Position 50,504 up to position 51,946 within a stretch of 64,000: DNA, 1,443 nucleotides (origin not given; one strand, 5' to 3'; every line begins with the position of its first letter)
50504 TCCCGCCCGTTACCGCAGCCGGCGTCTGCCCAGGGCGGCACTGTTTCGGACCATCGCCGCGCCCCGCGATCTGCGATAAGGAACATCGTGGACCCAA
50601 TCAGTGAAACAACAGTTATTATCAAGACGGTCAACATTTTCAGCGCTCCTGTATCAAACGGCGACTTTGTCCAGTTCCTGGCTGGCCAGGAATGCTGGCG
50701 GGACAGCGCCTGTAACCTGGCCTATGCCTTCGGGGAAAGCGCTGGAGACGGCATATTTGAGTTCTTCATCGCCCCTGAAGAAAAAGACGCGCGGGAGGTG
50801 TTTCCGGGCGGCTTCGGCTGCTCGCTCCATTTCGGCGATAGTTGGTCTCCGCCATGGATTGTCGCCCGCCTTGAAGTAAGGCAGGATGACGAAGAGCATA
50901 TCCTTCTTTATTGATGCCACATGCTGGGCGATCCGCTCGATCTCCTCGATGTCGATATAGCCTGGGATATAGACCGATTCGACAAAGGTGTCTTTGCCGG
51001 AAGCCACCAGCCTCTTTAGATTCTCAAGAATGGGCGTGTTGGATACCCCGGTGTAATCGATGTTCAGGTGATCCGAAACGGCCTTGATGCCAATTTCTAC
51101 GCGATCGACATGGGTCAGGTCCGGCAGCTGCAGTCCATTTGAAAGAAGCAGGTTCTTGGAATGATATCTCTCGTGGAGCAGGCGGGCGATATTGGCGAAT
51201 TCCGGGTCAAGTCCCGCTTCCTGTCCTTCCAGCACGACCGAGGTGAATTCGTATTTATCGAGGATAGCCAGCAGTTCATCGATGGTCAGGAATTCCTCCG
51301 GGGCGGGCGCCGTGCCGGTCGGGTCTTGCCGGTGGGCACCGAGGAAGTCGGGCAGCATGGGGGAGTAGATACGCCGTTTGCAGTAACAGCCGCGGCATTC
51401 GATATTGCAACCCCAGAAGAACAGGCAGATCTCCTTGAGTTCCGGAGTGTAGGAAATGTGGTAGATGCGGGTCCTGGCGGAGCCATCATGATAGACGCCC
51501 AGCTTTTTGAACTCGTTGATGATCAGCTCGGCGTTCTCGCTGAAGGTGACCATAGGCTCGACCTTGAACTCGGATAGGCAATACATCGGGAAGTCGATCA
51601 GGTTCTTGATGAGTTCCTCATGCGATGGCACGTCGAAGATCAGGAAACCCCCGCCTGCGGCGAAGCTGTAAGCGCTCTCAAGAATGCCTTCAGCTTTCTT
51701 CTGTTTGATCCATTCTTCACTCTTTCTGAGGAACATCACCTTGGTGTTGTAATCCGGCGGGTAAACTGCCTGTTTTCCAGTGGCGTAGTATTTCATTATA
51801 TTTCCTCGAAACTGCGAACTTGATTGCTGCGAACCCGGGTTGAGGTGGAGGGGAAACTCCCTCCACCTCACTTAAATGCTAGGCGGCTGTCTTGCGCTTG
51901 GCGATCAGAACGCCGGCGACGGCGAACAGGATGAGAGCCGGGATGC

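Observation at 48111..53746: rdhA-rdhB extended by a tightly coupled, uncharacterised radical-SAM / B12 / membrane-peptide module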

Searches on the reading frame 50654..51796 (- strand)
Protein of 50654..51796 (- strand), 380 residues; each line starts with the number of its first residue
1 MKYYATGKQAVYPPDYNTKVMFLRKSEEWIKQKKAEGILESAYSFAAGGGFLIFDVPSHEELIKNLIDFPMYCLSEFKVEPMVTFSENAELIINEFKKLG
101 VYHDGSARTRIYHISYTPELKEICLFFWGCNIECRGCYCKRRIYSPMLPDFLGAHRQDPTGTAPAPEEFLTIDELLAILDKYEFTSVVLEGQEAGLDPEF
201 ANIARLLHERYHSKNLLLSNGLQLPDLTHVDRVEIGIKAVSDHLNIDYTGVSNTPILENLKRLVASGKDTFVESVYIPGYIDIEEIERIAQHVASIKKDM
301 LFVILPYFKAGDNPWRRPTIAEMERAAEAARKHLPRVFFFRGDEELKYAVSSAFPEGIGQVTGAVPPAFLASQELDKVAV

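Call 3: search_protein_families(library=pfam, proteins=[window:50654-51796:-], max_evalue=0.1)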
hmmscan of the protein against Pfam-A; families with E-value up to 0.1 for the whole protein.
window:50654-51796:- (380 aa): 3 families
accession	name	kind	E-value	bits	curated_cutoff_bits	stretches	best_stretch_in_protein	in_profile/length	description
PF04055.27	Radical_SAM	-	1.2e-11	45.5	29.5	1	129-291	6-164/166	Radical SAM superfamily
PF13353.11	Fer4_12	-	0.00024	21.9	22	1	123-230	8-100/137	4Fe-4S single cluster domain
PF02426.22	MIase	-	0.004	17.7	26.7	1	26-85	27-87/90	Muconolactone delta-isomerase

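Call 4: search_protein_families(library=ncbifam, proteins=[window:50654-51796:-], max_evalue=0.1)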
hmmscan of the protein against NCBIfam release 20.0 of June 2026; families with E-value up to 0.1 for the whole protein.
window:50654-51796:- (380 aa): 13 families
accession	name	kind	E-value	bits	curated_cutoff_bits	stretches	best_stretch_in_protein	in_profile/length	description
TIGR04041.1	activase_YjjW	hypoth_equivalog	2.6e-09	36.9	250.2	1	173-332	96-267/276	YjjW family glycine radical enzyme activase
NF048010.1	SfplDhtActHpsHDes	equivalog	9.9e-08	31.1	430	1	228-313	181-269/298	(2S)-3-sulfopropanediol dehydratase activating enzyme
TIGR02493.1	PFLA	equivalog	1e-07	31.6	231.75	1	227-319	116-209/235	pyruvate formate-lyase-activating protein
TIGR02494.1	PFLE_PFLC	subfamily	2.7e-07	30.1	174.35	1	228-323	173-270/293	glycyl-radical enzyme activating protein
NF043069.1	T4HPD_activ_SAM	equivalog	3.5e-07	29.9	425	1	229-318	174-264/299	trans-4-hydroxy-L-proline dehydratase activase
NF008356.0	PRK11145.1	equivalog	5.4e-07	29.1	375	1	228-316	122-211/246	pyruvate formate lyase 1-activating protein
NF033719.1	ind_deCO2_activ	equivalog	1.7e-06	27.6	425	1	228-317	179-268/302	indoleacetate decarboxylase activase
NF033717.2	HPDL_rSAM_activ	equivalog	0.00013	21.3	420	1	227-317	179-271/311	4-hydroxyphenylacetate decarboxylase activase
TIGR04395.1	cutC_activ_rSAM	equivalog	0.0012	18.1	360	1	230-316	181-271/309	choline TMA-lyase-activating enzyme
TIGR03221.1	muco_delta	equivalog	0.0069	16.5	130.6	1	50-84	51-85/90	muconolactone Delta-isomerase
NF048008.1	SfplDhtActHpfHKleb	equivalog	0.0075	15.6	500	1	233-293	181-242/308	(2S)-3-sulfopropanediol dehydratase activating enzyme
TIGR04003.1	rSAM_BssD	equivalog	0.0099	15.1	496.45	1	227-297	177-248/314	[benzylsuccinate synthase]-activating enzyme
NF041710.1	UDPacetylman_taseTarA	equivalog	0.082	12.4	350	0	276-309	139-171/247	N-acetylglucosaminyldiphosphoundecaprenol N-acetyl-beta-D-mannosaminyltransferase TarA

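Call 8: find_homologous_proteins(query=window:50654-51796:-, max_evalue=0.001)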
Query window:50654-51796:- (380 aa): 104 proteins with E <= 0.001 among 8000 candidates.
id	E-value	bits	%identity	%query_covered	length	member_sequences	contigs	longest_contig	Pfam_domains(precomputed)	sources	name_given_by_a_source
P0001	1.8e-257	872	100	100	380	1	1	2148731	PF04055.28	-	-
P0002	1.2e-226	770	87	100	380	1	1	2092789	PF04055.28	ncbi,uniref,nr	ncbi:Pyruvate-formate lyase-activating enzyme [Dehalogenimonas formicexedens]|uniref:Pyruvate-format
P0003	8.2e-226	767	87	98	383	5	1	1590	PF04055.28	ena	-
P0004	5.1e-202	689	80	94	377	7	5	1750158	PF04055.28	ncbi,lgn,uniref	ncbi:radical SAM protein [Dehalogenimonas sp. 4OHTPN]|uniref:Radical SAM protein n=1 Tax=Dehalogenim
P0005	1.8e-146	506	79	72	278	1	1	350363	PF04055.28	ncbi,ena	-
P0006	4.3e-140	485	81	67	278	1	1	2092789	PF04055.28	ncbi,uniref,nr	ncbi:Pyruvate-formate lyase-activating enzyme [Dehalogenimonas formicexedens]|uniref:Pyruvate-format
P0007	3.4e-116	407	63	73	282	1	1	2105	PF04055.28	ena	-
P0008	3.8e-113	397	69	66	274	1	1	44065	PF04055.28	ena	-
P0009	8.8e-112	392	64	67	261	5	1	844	PF04055.28,PF13353.12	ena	-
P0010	2.4e-110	387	67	66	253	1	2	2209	PF04055.28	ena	-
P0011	4.9e-109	383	63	67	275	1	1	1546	PF04055.28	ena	-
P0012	2.9e-108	381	62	68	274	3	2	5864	PF04055.28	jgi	jgi:pyruvate-formate lyase-activating enzyme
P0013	8.1e-108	379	62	68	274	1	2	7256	PF04055.28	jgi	jgi:pyruvate-formate lyase-activating enzyme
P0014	1.3e-107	378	62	68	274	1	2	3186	PF04055.28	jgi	jgi:pyruvate-formate lyase-activating enzyme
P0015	2.4e-106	374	60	71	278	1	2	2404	PF04055.28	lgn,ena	-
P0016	4.8e-105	370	59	68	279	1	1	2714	PF04055.28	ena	-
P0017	5.9e-104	366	62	67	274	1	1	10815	PF04055.28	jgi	jgi:pyruvate-formate lyase-activating enzyme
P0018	1.3e-102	362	62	68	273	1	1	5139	PF04055.28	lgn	-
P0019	7.6e-100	353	60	66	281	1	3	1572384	PF04055.28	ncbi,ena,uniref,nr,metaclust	ncbi:MAG: radical SAM protein [Dehalococcoides mccartyi]|uniref:radical SAM protein n=1 Tax=Dehaloco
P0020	2.6e-98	348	59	66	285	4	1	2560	PF04055.28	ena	-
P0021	4.6e-97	344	60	67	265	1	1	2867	PF04055.28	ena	-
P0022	6.8e-97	343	59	69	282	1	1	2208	PF04055.28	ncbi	-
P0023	7.3e-97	343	66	60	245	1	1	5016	PF04055.28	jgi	jgi:pyruvate-formate lyase-activating enzyme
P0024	5.4e-96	340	58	67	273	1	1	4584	PF04055.28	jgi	jgi:pyruvate formate lyase activating enzyme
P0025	1.1e-93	333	55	72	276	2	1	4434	PF04055.28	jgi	-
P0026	1.2e-93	332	58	66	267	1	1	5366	PF04055.28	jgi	-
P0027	1.3e-93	332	59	67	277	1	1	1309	PF04055.28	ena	-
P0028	2.9e-93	331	56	67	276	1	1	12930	PF04055.28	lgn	-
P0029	5.3e-93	330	56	66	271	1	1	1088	PF04055.28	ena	-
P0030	6.3e-93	330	57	67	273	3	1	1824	PF04055.28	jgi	jgi:pyruvate formate lyase activating enzyme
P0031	1.1e-92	329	56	67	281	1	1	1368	PF04055.28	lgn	-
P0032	3.3e-92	328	57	69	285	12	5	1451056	PF04055.28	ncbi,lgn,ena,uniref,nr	ncbi:radical SAM protein [Dehalococcoides mccartyi]|uniref:radical SAM protein n=2 Tax=Dehalococcoid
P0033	2.4e-91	325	58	68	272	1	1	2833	PF04055.28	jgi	jgi:pyruvate formate lyase activating enzyme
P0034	2.8e-91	325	56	66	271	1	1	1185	PF04055.28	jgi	-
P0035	7.5e-91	323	53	69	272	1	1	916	PF04055.28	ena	-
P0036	2.6e-90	322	58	65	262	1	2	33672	PF04055.28,PF13353.12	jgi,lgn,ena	-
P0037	6.6e-89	317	56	65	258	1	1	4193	PF04055.28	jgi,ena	-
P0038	6.8e-89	317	53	71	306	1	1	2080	PF04055.28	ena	-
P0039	8.4e-89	317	56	66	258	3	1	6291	PF04055.28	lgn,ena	-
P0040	1.1e-88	316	58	66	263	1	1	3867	PF04055.28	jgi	-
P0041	4.1e-88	314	53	72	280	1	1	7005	PF04055.28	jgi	-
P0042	6.5e-88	314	56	66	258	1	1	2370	PF04055.28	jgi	-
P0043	8.7e-86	307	52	69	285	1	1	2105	PF04055.28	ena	-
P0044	1.2e-85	306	51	71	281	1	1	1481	PF04055.28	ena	-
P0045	8.6e-85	303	55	65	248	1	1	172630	PF04055.28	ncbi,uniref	ncbi:radical SAM protein [Dehalogenimonas sp. THU2]|uniref:radical SAM protein n=1 Tax=Dehalogenimon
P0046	1.7e-84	302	55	65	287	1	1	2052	PF04055.28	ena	-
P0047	4.4e-84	301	55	67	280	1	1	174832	PF04055.28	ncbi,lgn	-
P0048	3.3e-83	298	54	65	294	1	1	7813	PF04055.28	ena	-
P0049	1.5e-82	296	49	68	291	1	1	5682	PF04055.28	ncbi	ncbi:MAG: radical SAM protein [Dehalogenimonas sp.]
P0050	1.6e-82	296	53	65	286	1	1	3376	PF04055.28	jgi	jgi:pyruvate formate lyase activating enzyme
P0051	2.1e-82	296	54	64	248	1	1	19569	PF04055.28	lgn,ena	-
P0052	8.5e-82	294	54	65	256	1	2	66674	PF04055.28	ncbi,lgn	-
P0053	5.0e-81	291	55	65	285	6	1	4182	PF04055.28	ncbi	-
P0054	1.1e-79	287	53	65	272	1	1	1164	PF04055.28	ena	-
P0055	3.5e-78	282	48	71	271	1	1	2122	PF04055.28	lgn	-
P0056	1.6e-77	279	51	65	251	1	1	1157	PF04055.28,PF13353.12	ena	-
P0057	2.9e-77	279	52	64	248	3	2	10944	PF04055.28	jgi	jgi:pyruvate-formate lyase-activating enzyme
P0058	4.2e-76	275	49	64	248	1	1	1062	PF04055.28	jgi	jgi:pyruvate-formate lyase-activating enzyme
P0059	3.5e-75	272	48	66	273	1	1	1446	PF04055.28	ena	-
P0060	4.7e-75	271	50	67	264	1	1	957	PF04055.28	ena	-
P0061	5.7e-74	268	47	74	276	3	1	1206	PF04055.28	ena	-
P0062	1.7e-73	266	50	65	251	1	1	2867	PF04055.28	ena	-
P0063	2.5e-73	266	47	68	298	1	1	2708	PF04055.28,PF13353.12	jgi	-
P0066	1.4e-72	263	48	64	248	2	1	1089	PF04055.28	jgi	jgi:pyruvate formate lyase activating enzyme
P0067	1.7e-72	263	50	64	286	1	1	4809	PF04055.28,PF13353.12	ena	-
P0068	2.9e-72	262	57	56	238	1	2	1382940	PF04055.28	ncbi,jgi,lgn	-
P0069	2.0e-71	259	47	64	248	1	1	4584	PF04055.28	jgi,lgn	jgi:pyruvate formate lyase activating enzyme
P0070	3.4e-71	259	50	64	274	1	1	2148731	PF04055.28,PF13353.12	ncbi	ncbi:MAG: radical SAM protein [Dehalogenimonas sp.]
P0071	4.5e-71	258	47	68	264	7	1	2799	PF04055.28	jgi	-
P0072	5.7e-71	258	48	64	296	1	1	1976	PF04055.28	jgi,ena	-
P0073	6.2e-71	258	47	65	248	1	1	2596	PF04055.28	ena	-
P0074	1.1e-70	257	46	65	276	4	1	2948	PF04055.28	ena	-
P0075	2.9e-70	256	46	65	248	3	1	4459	PF04055.28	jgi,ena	-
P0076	5.3e-70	255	48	65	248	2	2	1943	PF04055.28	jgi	jgi:pyruvate-formate lyase-activating enzyme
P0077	7.4e-69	251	47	66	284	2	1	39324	PF04055.28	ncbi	-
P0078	4.2e-68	248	47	66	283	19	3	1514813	PF04055.28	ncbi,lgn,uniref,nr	ncbi:MAG: radical SAM protein [Dehalococcoides mccartyi]|uniref:radical SAM protein n=1 Tax=Dehaloco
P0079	5.3e-68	248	55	54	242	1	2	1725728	PF04055.28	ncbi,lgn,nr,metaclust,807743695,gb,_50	ncbi:radical SAM domain protein [Dehalogenimonas sp. WBC-2]|nr:radical SAM domain protein [Dehalogen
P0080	5.3e-68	248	46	63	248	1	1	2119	PF04055.28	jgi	jgi:pyruvate formate lyase activating enzyme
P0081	5.7e-68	248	46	65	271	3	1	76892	PF04055.28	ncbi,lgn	-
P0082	1.3e-67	247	45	71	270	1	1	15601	PF04055.28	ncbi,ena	-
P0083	1.6e-67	247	46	64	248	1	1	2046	PF04055.28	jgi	jgi:pyruvate-formate lyase-activating enzyme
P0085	2.0e-67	246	56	55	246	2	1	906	PF04055.28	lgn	-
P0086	7.2e-67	244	54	57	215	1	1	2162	PF04055.28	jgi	-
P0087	1.5e-66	243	46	65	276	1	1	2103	PF04055.28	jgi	-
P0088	2.6e-66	243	46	65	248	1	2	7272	PF04055.28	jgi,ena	-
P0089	7.3e-66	241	43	65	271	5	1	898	PF04055.28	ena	-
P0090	2.5e-65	239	52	59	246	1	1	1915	PF04055.28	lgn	-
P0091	3.7e-65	239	45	64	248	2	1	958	PF04055.28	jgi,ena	-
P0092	5.4e-65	238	48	63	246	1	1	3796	PF04055.28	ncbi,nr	ncbi:MAG: radical SAM protein [Dehalococcoidales bacterium]|nr:radical SAM protein [Dehalococcoidale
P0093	1.9e-63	233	46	64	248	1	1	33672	PF04055.28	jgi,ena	-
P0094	5.6e-63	232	43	65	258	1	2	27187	PF04055.28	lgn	-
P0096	2.1e-60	223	44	66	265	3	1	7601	PF04055.28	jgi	jgi:pyruvate-formate lyase-activating enzyme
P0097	6.6e-60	221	45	65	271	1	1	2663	PF04055.28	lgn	-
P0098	5.8e-56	208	43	64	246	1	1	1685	PF04055.28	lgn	-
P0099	3.5e-54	203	42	63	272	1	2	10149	PF04055.28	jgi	jgi:pyruvate-formate lyase-activating enzyme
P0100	2.7e-53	200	41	64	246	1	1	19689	PF04055.28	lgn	-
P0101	2.8e-52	196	40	63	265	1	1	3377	PF04055.28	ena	-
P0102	1.6e-45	174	40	60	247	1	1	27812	PF04055.28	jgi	jgi:pyruvate-formate lyase-activating enzyme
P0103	3.4e-30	124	35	64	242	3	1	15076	PF04055.28,PF13353.12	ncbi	-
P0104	3.1e-28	117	35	62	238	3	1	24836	PF04055.28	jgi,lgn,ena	-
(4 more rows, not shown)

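Call 14: find_encoding_contigs(protein=P0032, flank=8000, max_places=3)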
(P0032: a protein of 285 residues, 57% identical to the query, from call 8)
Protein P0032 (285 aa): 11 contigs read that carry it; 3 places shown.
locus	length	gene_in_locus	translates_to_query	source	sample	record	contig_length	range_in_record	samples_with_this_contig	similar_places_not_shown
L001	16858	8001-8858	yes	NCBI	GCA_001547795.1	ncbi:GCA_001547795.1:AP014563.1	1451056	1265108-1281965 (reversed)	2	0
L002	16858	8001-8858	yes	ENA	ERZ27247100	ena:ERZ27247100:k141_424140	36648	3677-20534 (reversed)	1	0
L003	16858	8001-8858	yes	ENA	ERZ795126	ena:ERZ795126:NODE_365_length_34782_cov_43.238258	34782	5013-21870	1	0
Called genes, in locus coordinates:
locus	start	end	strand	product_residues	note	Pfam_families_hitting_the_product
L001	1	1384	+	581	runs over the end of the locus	PF07796:DUF1638, PF08447:PAS_3 (weak), PF00512:HisKA, PF02518:HATPase_c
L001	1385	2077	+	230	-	PF00072:Response_reg, PF00486:Trans_reg_C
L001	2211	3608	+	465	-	PF13486:Dehalogenase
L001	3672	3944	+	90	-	PF27193:VcrB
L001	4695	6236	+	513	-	PF13486:Dehalogenase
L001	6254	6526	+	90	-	PF27193:VcrB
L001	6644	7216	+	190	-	PF03692:CxxCxxCC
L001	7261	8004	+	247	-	PF04055:Radical_SAM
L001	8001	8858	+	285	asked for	PF04055:Radical_SAM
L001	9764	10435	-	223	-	PF00072:Response_reg, PF00486:Trans_reg_C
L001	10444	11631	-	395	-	PF13188:PAS_8 (weak), PF13426:PAS_9, PF00512:HisKA, PF02518:HATPase_c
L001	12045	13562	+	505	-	PF13486:Dehalogenase, PF12838:Fer4_7 (faint)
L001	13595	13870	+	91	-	PF27193:VcrB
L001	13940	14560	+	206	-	PF03692:CxxCxxCC (weak)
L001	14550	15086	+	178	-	PF12869:tRNA_anti-like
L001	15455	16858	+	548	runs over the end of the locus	PF00989:PAS (faint), PF08448:PAS_4 (faint), PF08447:PAS_3 (faint), PF13188:PAS_8 (weak), PF13426:PAS_9, PF00512:HisKA, PF02518:HATPase_c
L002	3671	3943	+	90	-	PF27193:VcrB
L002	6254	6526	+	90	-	PF27193:VcrB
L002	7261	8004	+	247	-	PF04055:Radical_SAM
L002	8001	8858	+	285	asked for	PF04055:Radical_SAM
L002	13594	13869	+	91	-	PF27193:VcrB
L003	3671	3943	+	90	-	PF27193:VcrB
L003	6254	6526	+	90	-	PF27193:VcrB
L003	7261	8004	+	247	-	PF04055:Radical_SAM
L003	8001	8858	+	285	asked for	PF04055:Radical_SAM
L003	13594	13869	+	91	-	PF27193:VcrB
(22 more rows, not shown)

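Call 20: find_related_loci(query=A1, collection=genome_contigs, flank=10000)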
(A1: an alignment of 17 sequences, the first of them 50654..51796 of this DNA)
Query A1 (380 aa) in genome_contigs; peptide patterns used: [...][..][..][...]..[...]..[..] (x = any residue, [..] = any of these).
77 stretches matched a pattern; 69 encode a relative of the query (tblastn E <= 1e-3); 69 distinct loci.
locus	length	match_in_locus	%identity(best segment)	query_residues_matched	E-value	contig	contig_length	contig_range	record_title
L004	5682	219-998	48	106-366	6e-88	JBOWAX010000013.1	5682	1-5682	MAG: Dehalogenimonas sp. isolate TCA1 NODE_940_length_5682_cov_129.955716, whole genome shotgun sequence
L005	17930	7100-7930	50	75-355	1e-86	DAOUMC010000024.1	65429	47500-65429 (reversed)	MAG TPA_asm: Dehalococcoidales bacterium isolate W31_74 k127_1032852, whole genome shotgun sequence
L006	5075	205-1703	52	105-356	3e-85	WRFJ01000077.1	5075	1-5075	MAG: Chloroflexota bacterium isolate Lab288P4bin59 Ga0123354_10070081, whole genome shotgun sequence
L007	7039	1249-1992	44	108-355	1e-71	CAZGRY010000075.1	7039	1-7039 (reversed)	MAG TPA_asm: uncultured Dehalogenimonas sp. isolate SRP272421_co1_53 genome assembly, contig: NODE_39066_length_7039_cov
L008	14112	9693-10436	44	107-354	1e-64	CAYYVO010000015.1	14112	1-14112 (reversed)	MAG TPA_asm: uncultured Dehalococcoidaceae bacterium isolate SRP068000_co4_481 genome assembly, contig: NODE_5661_length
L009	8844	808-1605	45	109-366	9e-64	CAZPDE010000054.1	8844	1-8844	MAG TPA_asm: uncultured Dehalococcoidales bacterium isolate binchicken_co122_242 genome assembly, contig: NODE_6892_leng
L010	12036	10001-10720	45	111-350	6e-64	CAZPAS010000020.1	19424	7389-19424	MAG TPA_asm: uncultured Dehalococcoidaceae bacterium isolate SRP214966_co2_178 genome assembly, contig: NODE_4015_length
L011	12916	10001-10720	43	111-350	1e-62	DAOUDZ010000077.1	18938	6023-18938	MAG TPA_asm: Dehalococcoidales bacterium isolate N2_89 k133_1392760, whole genome shotgun sequence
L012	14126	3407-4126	43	111-350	1e-62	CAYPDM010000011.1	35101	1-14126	MAG TPA_asm: uncultured Dehalococcoidaceae bacterium isolate binchicken_co89_632 genome assembly, contig: NODE_1718_leng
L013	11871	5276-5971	46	109-338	2e-62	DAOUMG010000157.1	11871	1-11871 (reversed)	MAG TPA_asm: Dehalococcoidaceae bacterium isolate W53_106 k135_292954, whole genome shotgun sequence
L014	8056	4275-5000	44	109-350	1e-61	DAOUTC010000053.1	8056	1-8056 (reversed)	MAG TPA_asm: Dehalococcoidia bacterium isolate CSMAG_562 CSMAG_562_k127_30701_length_8056_cov_16.0000, whole genome shot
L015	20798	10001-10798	40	101-363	2e-60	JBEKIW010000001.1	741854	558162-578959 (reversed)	MAG: Dehalococcoidia bacterium isolate SPRUCE 309 SPRUCE_309_1, whole genome shotgun sequence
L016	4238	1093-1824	43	111-354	1e-60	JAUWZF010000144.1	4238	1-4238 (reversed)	MAG: Dehalococcoidales bacterium isolate CSMAG_2729 CSMAG_2729_k141_118767_length_4238_cov_5.9934, whole genome shotgun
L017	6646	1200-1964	39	100-354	8e-59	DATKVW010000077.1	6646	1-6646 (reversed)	MAG TPA_asm: Dehalococcoidales bacterium isolate SMAG_U14144 k141_2754053, whole genome shotgun sequence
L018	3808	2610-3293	44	110-337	9e-58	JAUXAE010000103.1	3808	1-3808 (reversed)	MAG: Dehalococcoidales bacterium isolate CSMAG_2754 CSMAG_2754_k141_3524_length_3808_cov_5.8380, whole genome shotgun se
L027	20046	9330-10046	40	111-350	9e-55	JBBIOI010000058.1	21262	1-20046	MAG: Deltaproteobacteria bacterium isolate TCS170221_bin_276 NODE_2041_length_21262_cov_3.66255, whole genome shotgun se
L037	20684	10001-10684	41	110-337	2e-47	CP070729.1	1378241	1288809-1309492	MAG: Dehalococcoidia bacterium isolate bin423 chromosome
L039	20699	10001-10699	43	104-337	3e-51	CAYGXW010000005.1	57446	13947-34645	MAG TPA_asm: uncultured Dehalococcoidales bacterium isolate ERP119294_co3_370 genome assembly, contig: NODE_149_length_5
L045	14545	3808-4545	34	92-337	1e-39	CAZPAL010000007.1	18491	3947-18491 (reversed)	MAG TPA_asm: uncultured Dehalococcoidales bacterium isolate binchicken_co220_100 genome assembly, contig: NODE_1867_leng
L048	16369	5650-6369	35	111-354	8e-37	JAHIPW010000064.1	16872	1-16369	MAG: bacterium isolate KR13_S3.mb.88 KR13_S3.mb.88_k141_228704, whole genome shotgun sequence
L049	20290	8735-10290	33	111-354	1e-36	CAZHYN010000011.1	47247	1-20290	MAG TPA_asm: uncultured Planctomycetia bacterium isolate binchicken_co80_176 genome assembly, contig: NODE_88_length_472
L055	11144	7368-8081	34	111-354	2e-35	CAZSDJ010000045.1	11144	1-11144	MAG TPA_asm: uncultured Planctomycetia bacterium isolate SRP141376_co2_332 genome assembly, contig: NODE_11168_length_11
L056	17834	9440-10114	32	111-337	3e-32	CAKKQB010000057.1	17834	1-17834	Omnitrophica bacterium GWA2_41_15 isolate Hainich-Omni-XXVI genome assembly, contig: Omni_Hai_XXVI_Hain_H43_02um_R3_1631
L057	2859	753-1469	33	111-347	6e-32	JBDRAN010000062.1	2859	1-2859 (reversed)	MAG: Candidatus Omnitrophota bacterium isolate MEGAHIT-group-1.1004 k141_1683822, whole genome shotgun sequence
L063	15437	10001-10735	30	105-354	4e-30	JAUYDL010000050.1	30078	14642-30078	MAG: Candidatus Omnitrophota bacterium isolate C20_metabat.bin.26 C20_k141_570017, whole genome shotgun sequence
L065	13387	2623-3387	33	103-354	2e-29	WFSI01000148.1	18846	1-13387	MAG: Aquificota bacterium isolate S016_37 k151_831992, whole genome shotgun sequence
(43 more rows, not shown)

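Call 29: find_encoding_contigs(protein=P0001, flank=10000, max_places=2)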
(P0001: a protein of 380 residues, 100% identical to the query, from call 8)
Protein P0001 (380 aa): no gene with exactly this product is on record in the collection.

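Call 30: find_encoding_contigs(protein=P0002, flank=10000, max_places=2)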
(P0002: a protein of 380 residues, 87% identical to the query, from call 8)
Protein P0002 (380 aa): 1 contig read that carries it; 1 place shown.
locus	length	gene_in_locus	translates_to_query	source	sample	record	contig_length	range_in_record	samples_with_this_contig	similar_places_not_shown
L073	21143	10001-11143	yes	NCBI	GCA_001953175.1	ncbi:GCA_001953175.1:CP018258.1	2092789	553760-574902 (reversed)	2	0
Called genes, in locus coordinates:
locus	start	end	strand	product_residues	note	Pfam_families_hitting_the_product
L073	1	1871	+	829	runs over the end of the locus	PF00989:PAS (faint), PF13426:PAS_9, PF08448:PAS_4, PF13188:PAS_8 (weak), PF13426:PAS_9, PF00512:HisKA, PF02518:HATPase_c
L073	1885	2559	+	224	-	PF00072:Response_reg, PF00486:Trans_reg_C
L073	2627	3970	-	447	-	PF05977:MFS_3, PF07690:MFS_1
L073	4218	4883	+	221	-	PF04367:DUF502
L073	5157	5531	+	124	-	PF00072:Response_reg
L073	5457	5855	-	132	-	-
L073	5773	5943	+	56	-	PF11387:DUF2795 (weak)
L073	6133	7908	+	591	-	PF00317:Ribonuc_red_lgN, PF02867:Ribonuc_red_lgC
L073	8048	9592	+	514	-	PF13486:Dehalogenase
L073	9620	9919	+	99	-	PF27193:VcrB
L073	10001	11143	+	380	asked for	PF04055:Radical_SAM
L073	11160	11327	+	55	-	-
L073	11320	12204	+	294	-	PF04055:Radical_SAM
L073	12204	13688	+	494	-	PF02310:B12-binding, PF04055:Radical_SAM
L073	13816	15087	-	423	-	PF00374:NiFeSe_Hases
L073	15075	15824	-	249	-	PF01058:Oxidored_q6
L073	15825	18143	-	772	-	PF00072:Response_reg, PF12838:Fer4_7 (faint), PF17179:Fer4_22, PF00970:FAD_binding_6 (weak), PF00175:NAD_binding_1, PF10418:DHODB_Fe-S_bind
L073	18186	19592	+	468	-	PF01960:ArgJ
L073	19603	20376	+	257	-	PF00696:AA_kinase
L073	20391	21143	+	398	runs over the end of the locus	PF00202:Aminotran_3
